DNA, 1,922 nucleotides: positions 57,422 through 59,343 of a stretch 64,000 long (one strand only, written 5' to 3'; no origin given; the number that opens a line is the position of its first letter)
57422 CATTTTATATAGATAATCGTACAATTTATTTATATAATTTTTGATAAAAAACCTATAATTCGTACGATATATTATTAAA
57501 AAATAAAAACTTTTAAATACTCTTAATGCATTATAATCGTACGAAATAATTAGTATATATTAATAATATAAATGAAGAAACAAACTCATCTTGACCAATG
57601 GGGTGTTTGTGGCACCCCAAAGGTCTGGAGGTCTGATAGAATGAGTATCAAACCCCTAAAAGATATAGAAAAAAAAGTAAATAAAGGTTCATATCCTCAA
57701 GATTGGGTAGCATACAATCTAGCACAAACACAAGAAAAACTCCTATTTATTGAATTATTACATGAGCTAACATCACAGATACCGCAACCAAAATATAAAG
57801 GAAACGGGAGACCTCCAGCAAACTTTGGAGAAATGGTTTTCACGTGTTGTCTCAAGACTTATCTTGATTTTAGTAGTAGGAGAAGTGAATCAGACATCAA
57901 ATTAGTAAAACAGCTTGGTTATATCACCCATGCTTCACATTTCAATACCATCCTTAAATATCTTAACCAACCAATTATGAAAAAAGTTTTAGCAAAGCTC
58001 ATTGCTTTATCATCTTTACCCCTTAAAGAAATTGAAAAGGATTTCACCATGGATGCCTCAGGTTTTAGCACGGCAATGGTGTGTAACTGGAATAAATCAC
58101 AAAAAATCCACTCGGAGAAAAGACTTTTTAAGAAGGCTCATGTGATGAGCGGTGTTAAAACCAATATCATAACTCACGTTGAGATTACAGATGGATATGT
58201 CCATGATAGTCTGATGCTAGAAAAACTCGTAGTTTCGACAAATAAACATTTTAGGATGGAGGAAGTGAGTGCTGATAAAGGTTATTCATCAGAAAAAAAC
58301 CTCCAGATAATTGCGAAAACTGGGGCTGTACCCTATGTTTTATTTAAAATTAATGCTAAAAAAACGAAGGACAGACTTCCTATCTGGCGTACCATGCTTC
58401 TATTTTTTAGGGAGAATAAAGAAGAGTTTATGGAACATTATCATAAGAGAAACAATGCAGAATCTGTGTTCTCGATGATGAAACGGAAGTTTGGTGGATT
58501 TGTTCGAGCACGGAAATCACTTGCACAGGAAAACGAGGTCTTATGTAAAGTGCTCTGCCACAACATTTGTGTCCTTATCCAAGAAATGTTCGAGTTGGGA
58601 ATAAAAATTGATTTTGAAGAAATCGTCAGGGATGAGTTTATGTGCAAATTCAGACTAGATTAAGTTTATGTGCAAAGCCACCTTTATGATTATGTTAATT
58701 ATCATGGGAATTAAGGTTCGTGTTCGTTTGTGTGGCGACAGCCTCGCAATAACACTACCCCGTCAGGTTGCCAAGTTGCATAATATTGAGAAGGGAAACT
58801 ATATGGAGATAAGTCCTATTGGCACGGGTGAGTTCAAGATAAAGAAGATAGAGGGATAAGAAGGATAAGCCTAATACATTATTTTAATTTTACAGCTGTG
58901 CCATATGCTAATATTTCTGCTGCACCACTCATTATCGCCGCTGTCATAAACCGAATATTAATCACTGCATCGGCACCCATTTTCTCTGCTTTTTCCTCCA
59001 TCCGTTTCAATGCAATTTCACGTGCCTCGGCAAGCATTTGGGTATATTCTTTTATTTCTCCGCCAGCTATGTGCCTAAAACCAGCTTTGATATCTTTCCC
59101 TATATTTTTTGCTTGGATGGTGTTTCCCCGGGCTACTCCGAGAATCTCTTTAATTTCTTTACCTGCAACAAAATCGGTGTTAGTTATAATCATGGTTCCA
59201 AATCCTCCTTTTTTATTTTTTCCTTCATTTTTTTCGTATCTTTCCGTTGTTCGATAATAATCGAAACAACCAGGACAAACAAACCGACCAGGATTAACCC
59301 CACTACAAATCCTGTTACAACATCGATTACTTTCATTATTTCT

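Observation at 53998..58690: Candidate transposon-like region bounded by inverted 13-mers, carrying a DDE transposase plus secreted-protein cargo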

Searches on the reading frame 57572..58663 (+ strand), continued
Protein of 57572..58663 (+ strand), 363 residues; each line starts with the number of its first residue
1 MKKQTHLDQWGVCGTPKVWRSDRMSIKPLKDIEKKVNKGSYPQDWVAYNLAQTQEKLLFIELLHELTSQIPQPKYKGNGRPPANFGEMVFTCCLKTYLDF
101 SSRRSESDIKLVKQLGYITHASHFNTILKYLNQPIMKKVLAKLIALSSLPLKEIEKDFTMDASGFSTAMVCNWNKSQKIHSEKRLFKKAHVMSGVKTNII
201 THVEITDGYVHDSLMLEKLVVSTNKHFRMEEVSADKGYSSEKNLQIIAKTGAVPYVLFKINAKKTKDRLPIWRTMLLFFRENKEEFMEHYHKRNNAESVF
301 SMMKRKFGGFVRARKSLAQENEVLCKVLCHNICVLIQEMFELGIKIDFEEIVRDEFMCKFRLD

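Call 101: search_protein_families(library=padloc, alignment_id=A2, max_evalue=1e-10)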
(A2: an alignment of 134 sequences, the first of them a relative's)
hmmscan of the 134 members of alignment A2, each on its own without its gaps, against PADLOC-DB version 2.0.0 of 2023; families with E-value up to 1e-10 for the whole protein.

A. member 1, L002:523-1569:- (349 aa): 5 families
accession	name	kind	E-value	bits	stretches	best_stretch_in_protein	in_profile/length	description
PDLC04840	PDC-S04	-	4.7e-26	89.9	1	116-324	11-223/227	-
PDLC04837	PDC-S04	-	1.6e-24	84.5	1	124-315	33-224/234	-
PDLC03963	SoFic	-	1.2e-22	78.8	1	122-323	62-268/361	-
PDLC04836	PDC-S04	-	1.5e-20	71.4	1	125-315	34-227/244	-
PDLC04839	PDC-S04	-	2.9e-16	57.7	1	157-316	41-203/205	-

B. families by the number of members that match (of 134 scanned): 362 families (the first 25 are shown)
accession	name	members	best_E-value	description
PDLC03021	MTase_I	5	2.2e-51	Type I methyltransferase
PDLC04134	mad2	5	2.6e-29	mads_2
PDLC03317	MTase_II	5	2.8e-24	Type II methyltransferase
PDLC03348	MTase_II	4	5.5e-43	Type II methyltransferase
PDLC03026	MTase_I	4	3.8e-38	Type I methyltransferase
PDLC03318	MTase_II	4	9.2e-36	Type II methyltransferase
PDLC03279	MTase_II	4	2.5e-32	Type II methyltransferase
PDLC03018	MTase_I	4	8.6e-32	Type I methyltransferase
PDLC03025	MTase_I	4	2e-31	Type I methyltransferase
PDLC03030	MTase_I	4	5.8e-27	Type I methyltransferase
PDLC03218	MTase_II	4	1.5e-23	Type II methyltransferase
PDLC03034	MTase_I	4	1.6e-19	Type I methyltransferase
PDLC03242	MTase_II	3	3.5e-133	Type II methyltransferase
PDLC03716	oMTase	3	4.6e-132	orphan methyltransferase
PDLC03272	MTase_II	3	3.2e-113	Type II methyltransferase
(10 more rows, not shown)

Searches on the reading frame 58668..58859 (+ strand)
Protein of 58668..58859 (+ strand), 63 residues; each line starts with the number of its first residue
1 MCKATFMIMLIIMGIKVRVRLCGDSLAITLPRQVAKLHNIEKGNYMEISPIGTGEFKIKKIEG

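Call 5: search_protein_families(library=pfam, proteins=[window:58668-58859:+], max_evalue=0.01)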
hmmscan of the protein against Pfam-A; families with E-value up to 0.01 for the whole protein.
window:58668-58859:+ (63 aa): 1 family
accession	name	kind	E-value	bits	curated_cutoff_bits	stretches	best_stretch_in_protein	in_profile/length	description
PF04014.23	MazE_antitoxin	-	6.8e-06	26.4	24.7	1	23-61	5-43/48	Antidote-toxin recognition MazE, bacterial antitoxin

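Call 64: find_encoding_contigs(protein=window:58686-58859:+, flank=6000, max_places=10)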
Protein window:58686-58859:+ (57 aa): 1 contig read that carries it; 1 place shown.
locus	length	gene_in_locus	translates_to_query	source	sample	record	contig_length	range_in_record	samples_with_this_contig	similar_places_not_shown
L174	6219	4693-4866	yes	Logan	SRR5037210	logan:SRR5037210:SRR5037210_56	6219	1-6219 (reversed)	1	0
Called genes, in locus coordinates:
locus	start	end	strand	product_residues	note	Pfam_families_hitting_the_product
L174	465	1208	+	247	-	-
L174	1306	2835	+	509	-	-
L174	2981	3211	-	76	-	-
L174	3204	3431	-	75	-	-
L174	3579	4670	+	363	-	PF01609:DDE_Tnp_1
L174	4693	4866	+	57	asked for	PF04014:MazE_antitoxin (weak)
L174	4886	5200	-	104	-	PF01906:YbjQ_1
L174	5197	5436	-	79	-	-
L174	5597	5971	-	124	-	-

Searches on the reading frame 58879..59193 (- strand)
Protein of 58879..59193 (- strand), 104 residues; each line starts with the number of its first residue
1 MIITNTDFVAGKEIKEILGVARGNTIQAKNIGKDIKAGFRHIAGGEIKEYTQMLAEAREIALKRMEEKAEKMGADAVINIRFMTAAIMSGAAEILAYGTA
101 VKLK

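Call 5: search_protein_families(library=pfam, proteins=[window:58879-59193:-], max_evalue=0.01)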
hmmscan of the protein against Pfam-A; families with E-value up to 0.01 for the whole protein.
window:58879-59193:- (104 aa): 1 family
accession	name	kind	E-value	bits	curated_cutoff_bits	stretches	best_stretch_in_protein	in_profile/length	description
PF01906.23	YbjQ_1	-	8.5e-38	129.6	23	1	1-103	1-103/103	Putative heavy-metal-binding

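Call 37: find_encoding_contigs(protein=window:58879-59193:-, flank=8000, max_places=10)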
Protein window:58879-59193:- (104 aa): 5 contigs read that carry it; 3 places shown.
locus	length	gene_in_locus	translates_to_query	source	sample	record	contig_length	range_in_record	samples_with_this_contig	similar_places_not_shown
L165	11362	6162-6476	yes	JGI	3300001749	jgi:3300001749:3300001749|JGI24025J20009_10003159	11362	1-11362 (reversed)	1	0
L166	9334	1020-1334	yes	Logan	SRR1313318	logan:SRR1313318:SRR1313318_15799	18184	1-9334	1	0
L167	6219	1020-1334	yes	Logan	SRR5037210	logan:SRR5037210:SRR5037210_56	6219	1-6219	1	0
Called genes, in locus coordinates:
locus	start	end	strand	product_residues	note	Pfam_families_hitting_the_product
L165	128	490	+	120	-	-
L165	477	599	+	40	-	-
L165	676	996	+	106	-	-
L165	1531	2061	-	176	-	-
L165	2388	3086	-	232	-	-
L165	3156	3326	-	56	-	-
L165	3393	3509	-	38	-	-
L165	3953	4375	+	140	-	-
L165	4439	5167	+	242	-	PF00963:Cohesin, PF00404:Dockerin_1 (weak)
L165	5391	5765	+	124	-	-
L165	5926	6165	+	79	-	-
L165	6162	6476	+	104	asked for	PF01906:YbjQ_1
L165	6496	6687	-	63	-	PF04014:MazE_antitoxin (weak)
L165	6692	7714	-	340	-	PF01609:DDE_Tnp_1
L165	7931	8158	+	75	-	-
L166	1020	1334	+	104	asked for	PF01906:YbjQ_1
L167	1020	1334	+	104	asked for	PF01906:YbjQ_1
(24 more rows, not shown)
